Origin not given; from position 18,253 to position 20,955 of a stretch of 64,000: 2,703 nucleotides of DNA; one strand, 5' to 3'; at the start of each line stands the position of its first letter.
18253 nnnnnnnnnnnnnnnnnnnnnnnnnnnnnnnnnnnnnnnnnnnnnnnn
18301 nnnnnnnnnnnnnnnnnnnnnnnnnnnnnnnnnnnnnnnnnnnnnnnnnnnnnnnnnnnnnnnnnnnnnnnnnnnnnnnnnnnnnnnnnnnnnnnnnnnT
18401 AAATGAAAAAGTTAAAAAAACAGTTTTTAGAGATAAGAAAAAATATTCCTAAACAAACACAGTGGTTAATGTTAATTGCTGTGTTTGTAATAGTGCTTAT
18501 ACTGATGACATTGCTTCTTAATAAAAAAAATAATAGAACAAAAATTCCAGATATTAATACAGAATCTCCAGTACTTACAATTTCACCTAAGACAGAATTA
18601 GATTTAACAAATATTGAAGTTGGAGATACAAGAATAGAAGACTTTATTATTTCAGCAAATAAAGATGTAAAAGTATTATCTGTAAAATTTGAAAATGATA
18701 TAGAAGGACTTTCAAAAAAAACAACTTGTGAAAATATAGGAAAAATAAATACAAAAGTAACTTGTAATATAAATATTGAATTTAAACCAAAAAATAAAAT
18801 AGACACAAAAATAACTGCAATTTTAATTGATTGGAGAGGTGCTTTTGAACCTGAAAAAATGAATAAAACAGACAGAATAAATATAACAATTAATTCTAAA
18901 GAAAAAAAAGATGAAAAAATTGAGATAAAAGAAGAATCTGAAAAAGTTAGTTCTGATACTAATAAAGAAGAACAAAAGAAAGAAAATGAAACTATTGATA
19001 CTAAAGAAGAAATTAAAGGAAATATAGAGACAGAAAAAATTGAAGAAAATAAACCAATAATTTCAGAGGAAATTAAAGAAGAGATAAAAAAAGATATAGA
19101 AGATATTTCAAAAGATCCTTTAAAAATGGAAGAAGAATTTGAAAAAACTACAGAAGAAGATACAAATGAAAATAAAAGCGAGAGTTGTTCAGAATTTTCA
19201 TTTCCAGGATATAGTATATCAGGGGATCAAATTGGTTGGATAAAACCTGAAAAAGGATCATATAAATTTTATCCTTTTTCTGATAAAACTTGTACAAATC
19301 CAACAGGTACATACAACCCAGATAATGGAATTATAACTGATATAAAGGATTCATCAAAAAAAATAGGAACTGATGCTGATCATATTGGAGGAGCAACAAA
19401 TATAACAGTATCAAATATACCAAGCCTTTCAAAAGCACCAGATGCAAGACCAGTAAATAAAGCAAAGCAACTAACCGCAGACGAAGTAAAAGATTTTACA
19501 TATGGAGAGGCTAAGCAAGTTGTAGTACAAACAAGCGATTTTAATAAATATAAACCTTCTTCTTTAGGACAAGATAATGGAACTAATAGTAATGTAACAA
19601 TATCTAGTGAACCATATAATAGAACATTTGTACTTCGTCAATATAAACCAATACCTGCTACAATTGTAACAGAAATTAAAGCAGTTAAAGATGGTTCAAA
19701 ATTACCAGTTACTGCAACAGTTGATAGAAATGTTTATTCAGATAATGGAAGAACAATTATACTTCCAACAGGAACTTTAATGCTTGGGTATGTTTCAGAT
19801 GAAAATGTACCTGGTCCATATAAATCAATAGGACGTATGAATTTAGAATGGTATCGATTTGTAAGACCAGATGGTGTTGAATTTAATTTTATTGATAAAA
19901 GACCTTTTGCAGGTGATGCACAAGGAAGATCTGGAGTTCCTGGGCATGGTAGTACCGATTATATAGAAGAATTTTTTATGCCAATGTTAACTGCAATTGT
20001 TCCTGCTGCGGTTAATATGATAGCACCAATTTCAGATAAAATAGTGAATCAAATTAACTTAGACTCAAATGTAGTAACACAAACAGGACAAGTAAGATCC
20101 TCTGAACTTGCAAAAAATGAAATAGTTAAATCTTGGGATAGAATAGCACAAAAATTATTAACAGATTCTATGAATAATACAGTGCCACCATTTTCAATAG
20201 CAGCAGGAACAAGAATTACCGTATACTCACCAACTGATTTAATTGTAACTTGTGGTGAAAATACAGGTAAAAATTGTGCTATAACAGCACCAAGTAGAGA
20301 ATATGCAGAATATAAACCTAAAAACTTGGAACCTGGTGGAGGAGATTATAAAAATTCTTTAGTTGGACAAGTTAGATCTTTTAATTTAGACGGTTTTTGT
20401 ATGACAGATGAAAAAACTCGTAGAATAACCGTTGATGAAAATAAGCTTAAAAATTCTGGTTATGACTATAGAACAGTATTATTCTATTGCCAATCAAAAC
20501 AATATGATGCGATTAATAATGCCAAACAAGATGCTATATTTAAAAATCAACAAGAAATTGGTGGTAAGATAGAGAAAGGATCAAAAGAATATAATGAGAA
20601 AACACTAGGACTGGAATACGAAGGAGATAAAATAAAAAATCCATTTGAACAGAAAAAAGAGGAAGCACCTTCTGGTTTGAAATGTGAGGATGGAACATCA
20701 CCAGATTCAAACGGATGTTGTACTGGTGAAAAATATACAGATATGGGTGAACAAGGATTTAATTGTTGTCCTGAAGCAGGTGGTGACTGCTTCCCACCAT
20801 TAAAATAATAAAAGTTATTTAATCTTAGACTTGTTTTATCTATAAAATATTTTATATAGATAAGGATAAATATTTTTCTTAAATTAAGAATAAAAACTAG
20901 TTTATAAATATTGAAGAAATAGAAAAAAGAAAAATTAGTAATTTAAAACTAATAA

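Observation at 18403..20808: VirB10 homolog with E/K-rich tandem-repeat linker and a ~190-aa cysteine-rich C-terminal extension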

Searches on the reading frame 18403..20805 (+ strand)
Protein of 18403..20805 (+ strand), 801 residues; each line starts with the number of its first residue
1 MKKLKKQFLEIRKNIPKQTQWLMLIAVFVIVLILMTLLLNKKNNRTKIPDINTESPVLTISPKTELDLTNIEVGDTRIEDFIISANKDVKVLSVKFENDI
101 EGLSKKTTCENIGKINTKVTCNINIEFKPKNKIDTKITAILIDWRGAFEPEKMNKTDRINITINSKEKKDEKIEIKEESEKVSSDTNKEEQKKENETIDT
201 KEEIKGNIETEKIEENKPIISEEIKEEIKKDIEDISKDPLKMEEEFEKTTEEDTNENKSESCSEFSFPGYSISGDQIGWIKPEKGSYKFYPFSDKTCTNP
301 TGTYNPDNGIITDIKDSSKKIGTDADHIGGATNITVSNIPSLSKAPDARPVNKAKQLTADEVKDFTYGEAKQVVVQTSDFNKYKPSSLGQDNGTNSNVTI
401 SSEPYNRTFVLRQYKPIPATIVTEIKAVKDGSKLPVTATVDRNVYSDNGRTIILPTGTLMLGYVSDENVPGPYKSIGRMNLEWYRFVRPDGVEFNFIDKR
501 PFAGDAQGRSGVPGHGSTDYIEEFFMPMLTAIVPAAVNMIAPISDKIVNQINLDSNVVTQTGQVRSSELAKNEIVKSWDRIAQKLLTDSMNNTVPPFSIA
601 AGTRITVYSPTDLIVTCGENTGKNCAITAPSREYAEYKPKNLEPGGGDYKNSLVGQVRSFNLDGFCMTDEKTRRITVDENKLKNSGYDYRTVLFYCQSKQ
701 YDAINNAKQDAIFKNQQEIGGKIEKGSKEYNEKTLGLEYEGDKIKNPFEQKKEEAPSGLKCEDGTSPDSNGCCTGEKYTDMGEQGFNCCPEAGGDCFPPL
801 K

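Call 4: search_protein_families(library=pfam, proteins=[window:18403-20805:+], max_evalue=0.1)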
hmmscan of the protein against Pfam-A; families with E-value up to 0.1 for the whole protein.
window:18403-20805:+ (801 aa): 1 family
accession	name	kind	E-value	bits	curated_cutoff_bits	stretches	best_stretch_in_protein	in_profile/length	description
PF03743.19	TrbI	-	1.2e-19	71.4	35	1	411-613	2-186/188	Bacterial conjugation TrbI-like protein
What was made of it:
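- Checked: Pfam TrbI PF03743 covers only aa 411-613, profile positions 2-186 of 188, 71.4 bits against a cut-off of 35 (call 4).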

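Call 7: find_homologous_proteins(query=window:18403-20805:+, max_evalue=0.001)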
Query window:18403-20805:+ (801 aa): 877 proteins with E <= 0.001 among 8000 candidates; the best 120 are listed.
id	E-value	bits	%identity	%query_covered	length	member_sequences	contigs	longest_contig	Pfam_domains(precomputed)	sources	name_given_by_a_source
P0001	0.0e+0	1690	94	100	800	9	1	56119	PF03743.20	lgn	-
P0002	0.0e+0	1328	75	100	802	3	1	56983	PF03743.20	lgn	-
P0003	3.2e-268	910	55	100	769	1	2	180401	PF03743.20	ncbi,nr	ncbi:MAG: TrbI/VirB10 family protein [Alphaproteobacteria bacterium]|nr:TrbI/VirB10 family protein [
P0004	7.4e-265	899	54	100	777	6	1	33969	PF03743.20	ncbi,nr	ncbi:MAG: TrbI/VirB10 family protein [Alphaproteobacteria bacterium]|nr:TrbI/VirB10 family protein [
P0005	6.3e-259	879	53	100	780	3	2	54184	PF03743.20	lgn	-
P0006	2.4e-258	877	53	100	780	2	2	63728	PF03743.20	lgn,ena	-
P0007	5.8e-257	873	53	100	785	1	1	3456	PF03743.20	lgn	-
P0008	4.3e-255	867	53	100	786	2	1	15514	PF03743.20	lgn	-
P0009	8.3e-255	866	53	100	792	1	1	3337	PF03743.20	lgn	-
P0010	4.0e-254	864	52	100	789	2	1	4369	PF03743.20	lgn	-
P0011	7.3e-253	859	51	100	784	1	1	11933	PF03743.20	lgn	-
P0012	4.3e-252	857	50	100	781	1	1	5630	PF03743.20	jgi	jgi:type IV secretory pathway VirB10-like protein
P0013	2.2e-248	845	52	100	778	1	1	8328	PF03743.20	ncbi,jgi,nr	ncbi:MAG: hypothetical protein LBF28_00285 [Rickettsiales bacterium]|jgi:type IV secretory pathway V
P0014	7.3e-244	830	51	100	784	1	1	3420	PF03743.20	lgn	-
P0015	1.1e-243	829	51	100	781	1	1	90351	PF03743.20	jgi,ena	-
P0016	1.5e-243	829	49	100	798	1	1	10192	PF03743.20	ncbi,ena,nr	ncbi:hypothetical protein HDR63_03055 [bacterium]|nr:hypothetical protein [bacterium]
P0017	3.3e-241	821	51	100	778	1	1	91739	PF03743.20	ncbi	-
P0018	1.9e-240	818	51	100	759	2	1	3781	PF03743.20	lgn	-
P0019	5.5e-239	813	50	100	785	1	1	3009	PF03743.20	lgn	-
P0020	6.4e-238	810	49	100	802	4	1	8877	PF03743.20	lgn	-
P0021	2.1e-236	805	50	100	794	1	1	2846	PF03743.20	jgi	-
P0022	2.7e-236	805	48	100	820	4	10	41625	PF03743.20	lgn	-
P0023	9.7e-236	803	49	100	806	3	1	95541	PF03743.20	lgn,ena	-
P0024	4.5e-235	801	49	100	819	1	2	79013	PF03743.20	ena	-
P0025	5.9e-235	800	49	100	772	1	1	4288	PF03743.20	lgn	-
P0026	1.1e-234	799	49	100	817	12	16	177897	PF03743.20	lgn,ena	-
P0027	3.4e-234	798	48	100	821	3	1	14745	PF03743.20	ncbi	-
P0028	9.8e-234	796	49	100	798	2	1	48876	PF03743.20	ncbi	-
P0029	5.1e-233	794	48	100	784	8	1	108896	PF03743.20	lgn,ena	-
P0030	1.1e-232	793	48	100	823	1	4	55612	PF03743.20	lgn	-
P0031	2.7e-232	791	49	100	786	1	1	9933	PF03743.20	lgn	-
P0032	8.0e-232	790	49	100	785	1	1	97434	PF03743.20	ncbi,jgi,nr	ncbi:MAG: hypothetical protein LBJ73_05125 [Rickettsiales bacterium]|jgi:type IV secretory pathway V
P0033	9.5e-232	790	49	100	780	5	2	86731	PF03743.20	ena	-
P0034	9.9e-232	789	48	100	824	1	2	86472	PF03743.20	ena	-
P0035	1.1e-231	789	48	100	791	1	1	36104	PF03743.20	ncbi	-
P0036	1.4e-231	789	48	100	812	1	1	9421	PF03743.20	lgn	-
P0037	4.0e-231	787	49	100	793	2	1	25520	PF03743.20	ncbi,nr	ncbi:MAG: TrbI/VirB10 family protein [Rickettsiales bacterium]|nr:TrbI/VirB10 family protein [Ricket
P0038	5.4e-231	787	48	100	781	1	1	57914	PF05887.17,PF03743.20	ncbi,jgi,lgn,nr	ncbi:MAG: TrbI/VirB10 family protein [Rickettsiales bacterium]|jgi:type IV secretory pathway VirB10-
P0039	7.5e-231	787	48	100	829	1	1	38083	PF03743.20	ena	-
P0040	1.1e-230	786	48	100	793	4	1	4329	PF03743.20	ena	-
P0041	1.9e-230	785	49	100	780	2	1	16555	PF03743.20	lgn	-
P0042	8.6e-230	783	49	100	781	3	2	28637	PF03743.20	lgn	-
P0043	1.4e-229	782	49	100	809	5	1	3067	PF03743.20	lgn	-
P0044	2.1e-229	782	48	100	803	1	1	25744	PF03743.20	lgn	-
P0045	2.6e-229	781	48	100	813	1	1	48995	PF03743.20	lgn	-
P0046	4.6e-229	781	46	100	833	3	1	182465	PF03743.20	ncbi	-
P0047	5.4e-229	780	49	100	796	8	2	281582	PF03743.20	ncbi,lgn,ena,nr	ncbi:MAG: TrbI/VirB10 family protein [Alphaproteobacteria bacterium]|nr:TrbI/VirB10 family protein [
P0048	6.1e-229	780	48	100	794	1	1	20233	PF03743.20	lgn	-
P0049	6.3e-229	780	47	100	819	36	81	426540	PF03743.20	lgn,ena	-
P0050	7.2e-229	780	48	100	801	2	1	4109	PF03743.20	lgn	-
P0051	1.2e-228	779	47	100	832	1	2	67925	PF03743.20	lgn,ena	-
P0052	4.4e-228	777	48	99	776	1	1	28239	PF03743.20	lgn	-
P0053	4.9e-228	777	48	100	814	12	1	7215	PF03743.20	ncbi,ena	-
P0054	5.8e-228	777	48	99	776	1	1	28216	PF03743.20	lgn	-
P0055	7.0e-228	777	48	100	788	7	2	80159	PF03743.20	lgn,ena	-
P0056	8.8e-228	776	48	100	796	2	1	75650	PF03743.20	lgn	-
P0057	1.0e-227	776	48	100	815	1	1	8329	PF03743.20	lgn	-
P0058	1.0e-227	776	48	100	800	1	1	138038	PF03743.20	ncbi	-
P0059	1.6e-227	776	48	100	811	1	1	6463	PF03743.20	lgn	-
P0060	2.0e-227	775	48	100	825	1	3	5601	PF03743.20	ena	-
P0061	2.2e-227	775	48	100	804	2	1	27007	PF03743.20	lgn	-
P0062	2.3e-227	775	47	100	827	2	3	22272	PF03743.20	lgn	-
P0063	2.4e-227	775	48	100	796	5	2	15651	PF03743.20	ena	-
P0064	2.4e-227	775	47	100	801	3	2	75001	PF03743.20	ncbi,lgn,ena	-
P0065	3.0e-227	775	47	100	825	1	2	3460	PF03743.20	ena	-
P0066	3.0e-227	775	48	100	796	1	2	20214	PF03743.20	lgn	-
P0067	4.2e-227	774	48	100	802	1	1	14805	PF03743.20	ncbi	-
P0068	4.4e-227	774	49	100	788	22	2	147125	PF03743.20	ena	-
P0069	6.1e-227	774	49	100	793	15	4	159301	PF03743.20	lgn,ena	-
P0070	1.1e-226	773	48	100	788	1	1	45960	PF03743.20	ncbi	-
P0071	2.5e-226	772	47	100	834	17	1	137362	PF03743.20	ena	-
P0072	2.9e-226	771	57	69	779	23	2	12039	PF03743.20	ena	-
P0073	2.9e-226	771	47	100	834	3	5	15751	PF03743.20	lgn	-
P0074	3.0e-226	771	47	100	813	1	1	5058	PF03743.20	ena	-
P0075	3.0e-226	771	48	100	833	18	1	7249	PF03743.20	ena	-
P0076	3.2e-226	771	47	100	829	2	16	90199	PF03743.20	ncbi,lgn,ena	-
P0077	3.6e-226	771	48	100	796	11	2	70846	PF03743.20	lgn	-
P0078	5.6e-226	770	48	100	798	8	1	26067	PF03743.20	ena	-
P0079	6.9e-226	770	46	100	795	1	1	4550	PF03743.20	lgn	-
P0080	9.0e-226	770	48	100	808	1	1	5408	PF03743.20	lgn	-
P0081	1.5e-225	769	47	100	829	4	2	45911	PF03743.20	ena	-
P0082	1.7e-225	769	47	100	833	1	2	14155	PF03743.20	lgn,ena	-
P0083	1.8e-225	769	46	100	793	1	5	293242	PF03743.20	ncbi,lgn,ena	-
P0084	2.1e-225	769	46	100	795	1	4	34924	PF03743.20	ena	-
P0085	2.2e-225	768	46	100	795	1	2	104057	PF03743.20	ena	-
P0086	2.5e-225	768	48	100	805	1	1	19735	PF03743.20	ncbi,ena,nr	ncbi:MAG: hypothetical protein K2I81_00925 [Alphaproteobacteria bacterium]|nr:hypothetical protein [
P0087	2.7e-225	768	46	100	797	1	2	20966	PF03743.20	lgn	-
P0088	2.8e-225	768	47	100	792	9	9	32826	PF03743.20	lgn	-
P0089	2.9e-225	768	47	100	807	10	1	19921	PF03743.20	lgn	-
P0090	3.2e-225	768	46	100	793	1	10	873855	PF03743.20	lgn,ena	-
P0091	4.4e-225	767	46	100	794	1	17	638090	PF03743.20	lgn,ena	-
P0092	4.9e-225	767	46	100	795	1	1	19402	PF03743.20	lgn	-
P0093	5.2e-225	767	47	100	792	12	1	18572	PF03743.20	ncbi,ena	-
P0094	5.2e-225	767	46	100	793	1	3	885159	PF03743.20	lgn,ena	-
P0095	6.8e-225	767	46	100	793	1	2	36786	PF03743.20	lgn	-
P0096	6.8e-225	767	46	100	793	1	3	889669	PF03743.20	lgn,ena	-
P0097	8.1e-225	767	48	100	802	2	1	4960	PF03743.20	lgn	-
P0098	8.6e-225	767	47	100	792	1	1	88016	PF03743.20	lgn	-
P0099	1.2e-224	766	48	100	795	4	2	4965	PF03743.20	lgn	-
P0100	1.2e-224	766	47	100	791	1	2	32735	PF03743.20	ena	-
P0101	1.3e-224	766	47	100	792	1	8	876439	PF03743.20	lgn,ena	-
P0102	1.3e-224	766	46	100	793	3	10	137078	PF03743.20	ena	-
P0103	1.6e-224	766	47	100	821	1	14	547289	PF03743.20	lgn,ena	-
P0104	1.7e-224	766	47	100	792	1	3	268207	PF03743.20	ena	-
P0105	1.8e-224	765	47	100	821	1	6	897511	PF03743.20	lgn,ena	-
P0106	1.9e-224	765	47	100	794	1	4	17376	PF03743.20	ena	-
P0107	2.2e-224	765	47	100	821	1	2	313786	PF03743.20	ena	-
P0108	2.2e-224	765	47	100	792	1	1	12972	PF03743.20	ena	-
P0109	2.6e-224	765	48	100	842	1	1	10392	PF03743.20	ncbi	-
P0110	3.6e-224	764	48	100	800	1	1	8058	PF03743.20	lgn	-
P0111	3.8e-224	764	47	100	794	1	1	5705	PF03743.20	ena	-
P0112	4.6e-224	764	48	100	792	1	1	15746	PF03743.20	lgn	-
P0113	4.7e-224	764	48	100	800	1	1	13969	PF03743.20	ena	-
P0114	5.2e-224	764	53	69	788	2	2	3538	PF03743.20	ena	-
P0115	5.7e-224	764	47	100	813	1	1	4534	PF03743.20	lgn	-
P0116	6.0e-224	764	48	100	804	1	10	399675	PF03743.20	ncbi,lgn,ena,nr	ncbi:MAG: TrbI/VirB10 family protein [Alphaproteobacteria bacterium]|nr:TrbI/VirB10 family protein [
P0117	7.3e-224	763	48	100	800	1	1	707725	PF03743.20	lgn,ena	-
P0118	7.6e-224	763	48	100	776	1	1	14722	PF03743.20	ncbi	-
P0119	7.9e-224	763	47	100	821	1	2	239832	PF03743.20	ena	-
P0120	8.3e-224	763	47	100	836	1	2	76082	PF03743.20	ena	-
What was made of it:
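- Full-length collinear homologues: the best 120 of 877 hits are 759-842 aa, and 118 of them cover 99-100% of the query (call 7).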

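Call 13: search_solved_structures(query=window:18403-20805:+, max_evalue=1, show_alignments=2)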
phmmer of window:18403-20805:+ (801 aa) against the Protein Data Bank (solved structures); distinct sequences matched with E-value up to 1: 4.
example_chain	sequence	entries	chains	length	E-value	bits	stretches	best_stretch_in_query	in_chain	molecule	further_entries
2bhv_A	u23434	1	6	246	1.6e-08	36.4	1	410-614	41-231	COMB10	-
8cb2_BBB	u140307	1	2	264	1.6e-07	33.1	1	406-548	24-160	Type IV secretion system apparatus protein CagY (Fragment)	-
6gyb_c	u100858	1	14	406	0.0011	20.4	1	437-580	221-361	VirB10 protein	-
7o3j_A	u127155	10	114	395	0.033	15.5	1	406-524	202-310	TrwE protein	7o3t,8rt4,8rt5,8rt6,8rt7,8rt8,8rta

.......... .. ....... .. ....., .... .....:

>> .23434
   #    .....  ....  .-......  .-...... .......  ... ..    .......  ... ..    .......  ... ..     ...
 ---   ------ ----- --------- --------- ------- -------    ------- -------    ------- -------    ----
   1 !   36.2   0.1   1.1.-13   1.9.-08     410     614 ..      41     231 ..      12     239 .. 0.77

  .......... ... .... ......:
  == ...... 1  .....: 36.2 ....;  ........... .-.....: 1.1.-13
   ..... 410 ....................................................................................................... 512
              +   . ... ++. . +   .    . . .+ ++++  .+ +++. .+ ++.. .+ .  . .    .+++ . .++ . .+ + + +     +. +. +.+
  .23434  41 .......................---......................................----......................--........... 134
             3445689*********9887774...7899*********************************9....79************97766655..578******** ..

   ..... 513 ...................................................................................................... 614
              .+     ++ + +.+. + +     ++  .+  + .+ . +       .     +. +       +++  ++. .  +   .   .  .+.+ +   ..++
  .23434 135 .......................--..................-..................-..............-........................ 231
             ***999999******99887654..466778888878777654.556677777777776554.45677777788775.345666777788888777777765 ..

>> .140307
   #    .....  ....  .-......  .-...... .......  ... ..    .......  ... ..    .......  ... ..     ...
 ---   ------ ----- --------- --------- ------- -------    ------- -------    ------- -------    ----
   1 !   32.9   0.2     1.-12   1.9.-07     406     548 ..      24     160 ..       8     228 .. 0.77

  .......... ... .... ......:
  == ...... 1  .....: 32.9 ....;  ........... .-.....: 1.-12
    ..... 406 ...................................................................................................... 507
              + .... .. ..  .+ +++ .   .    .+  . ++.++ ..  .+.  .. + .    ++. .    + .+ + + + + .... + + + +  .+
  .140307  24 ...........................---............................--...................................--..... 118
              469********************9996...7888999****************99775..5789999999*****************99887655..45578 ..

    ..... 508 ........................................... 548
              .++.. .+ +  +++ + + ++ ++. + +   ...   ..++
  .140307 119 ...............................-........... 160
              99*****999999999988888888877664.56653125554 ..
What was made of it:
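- Checked: The ComB10 structure 2bhv aligns to aa 410-614 and that chain ends 15 residues later (call 13).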

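Call 27: find_related_loci(query=A2, collection=genome_contigs, flank=10000)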
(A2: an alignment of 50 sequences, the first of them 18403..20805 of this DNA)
Query A2 (801 aa) in genome_contigs; peptide patterns used: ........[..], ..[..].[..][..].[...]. (x = any residue, [..] = any of these).
307 stretches matched a pattern; 286 encode a relative of the query (tblastn E <= 1e-3); the best 80 are kept; 80 distinct loci.
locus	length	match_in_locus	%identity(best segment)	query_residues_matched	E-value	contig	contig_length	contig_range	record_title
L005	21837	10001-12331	54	1-801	0e+0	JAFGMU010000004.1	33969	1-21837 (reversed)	MAG: Alphaproteobacteria bacterium isolate Zod_Metabat.497 k87_1014207, whole genome shotgun sequence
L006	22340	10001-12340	53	1-801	0e+0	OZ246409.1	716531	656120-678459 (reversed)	MAG: uncultured Muribaculaceae bacterium isolate SRP089250_co1_503 genome assembly, chromosome: 1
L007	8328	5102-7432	52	1-800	0e+0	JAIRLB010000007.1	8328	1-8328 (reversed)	MAG: Rickettsiales bacterium isolate Cc175_bin31 k119_721899, whole genome shotgun sequence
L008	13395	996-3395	48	1-800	0e+0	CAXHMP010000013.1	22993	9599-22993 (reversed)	MAG: uncultured Alphaproteobacteria bacterium isolate ena-SAMPLE-TAB-22-03-2024-10:43:23:853-115553 genome assembly, con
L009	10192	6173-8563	49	1-800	0e+0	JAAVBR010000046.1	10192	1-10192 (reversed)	MAG: bacterium isolate Mgla_MAG_4-bin_5 c_000000169704, whole genome shotgun sequence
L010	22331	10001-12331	51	1-800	0e+0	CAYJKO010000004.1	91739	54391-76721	MAG TPA_asm: uncultured Muribaculaceae bacterium isolate ERP123703_co3_283 genome assembly, contig: NODE_187_length_9173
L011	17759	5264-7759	47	1-800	0e+0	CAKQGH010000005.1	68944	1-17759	MAG: uncultured Alphaproteobacteria bacterium isolate REFINED_METABAT215_TOP10_CONTIGS_1500_ASSEMBLY_K77_MERGED__Hadza_M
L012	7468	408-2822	47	1-800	0e+0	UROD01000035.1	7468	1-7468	uncultured Rickettsiales bacterium isolate UMGS1180 genome assembly, contig: NODE_2373_length_7468_cov_2.502765, whole g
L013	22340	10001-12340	48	1-800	0e+0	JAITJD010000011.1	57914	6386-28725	MAG: Rickettsiales bacterium isolate Pcl387_bin15 k119_345249, whole genome shotgun sequence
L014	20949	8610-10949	48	1-801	0e+0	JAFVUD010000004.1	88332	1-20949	MAG: Alphaproteobacteria bacterium isolate RGIG5397 Sheep_Colon-3__c791508, whole genome shotgun sequence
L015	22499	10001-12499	47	1-800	0e+0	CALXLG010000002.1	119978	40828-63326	MAG: uncultured Alphaproteobacteria bacterium isolate BRZ_FN__bin24 genome assembly, contig: BRZ_FN__NODE_124_length_119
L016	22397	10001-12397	45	1-800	0e+0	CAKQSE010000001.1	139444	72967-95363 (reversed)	MAG: uncultured Alphaproteobacteria bacterium isolate REFINED_METABAT215_TOP10_CONTIGS_1500_ASSEMBLY_K77_MERGED__Hadza_M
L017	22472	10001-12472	48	1-801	0e+0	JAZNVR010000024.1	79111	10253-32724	MAG: Candidatus Enterousia sp. isolate T1900044788_TS20190254.MAGScoT_cleanbin_000026 SGB_2627_k141_534412, whole genome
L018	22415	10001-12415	49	1-800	0e+0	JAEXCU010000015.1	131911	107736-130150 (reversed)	MAG: Proteobacteria bacterium isolate OH_HBB_125 k127_140185, whole genome shotgun sequence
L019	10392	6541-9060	48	1-800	0e+0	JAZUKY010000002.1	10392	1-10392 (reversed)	MAG: Candidatus Enterousia sp. isolate T1900045247_TH20190017.MAGScoT_cleanbin_000110 SGB_5674_k141_3462800, whole genom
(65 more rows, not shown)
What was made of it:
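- In the best 80, the match runs to residue 797-801 and starts at residue 1-4 in 78 (call 27). 118 of the best 120 homologues (call 7) and at least 78 of 80 species loci (call 27) are collinear over the full length.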
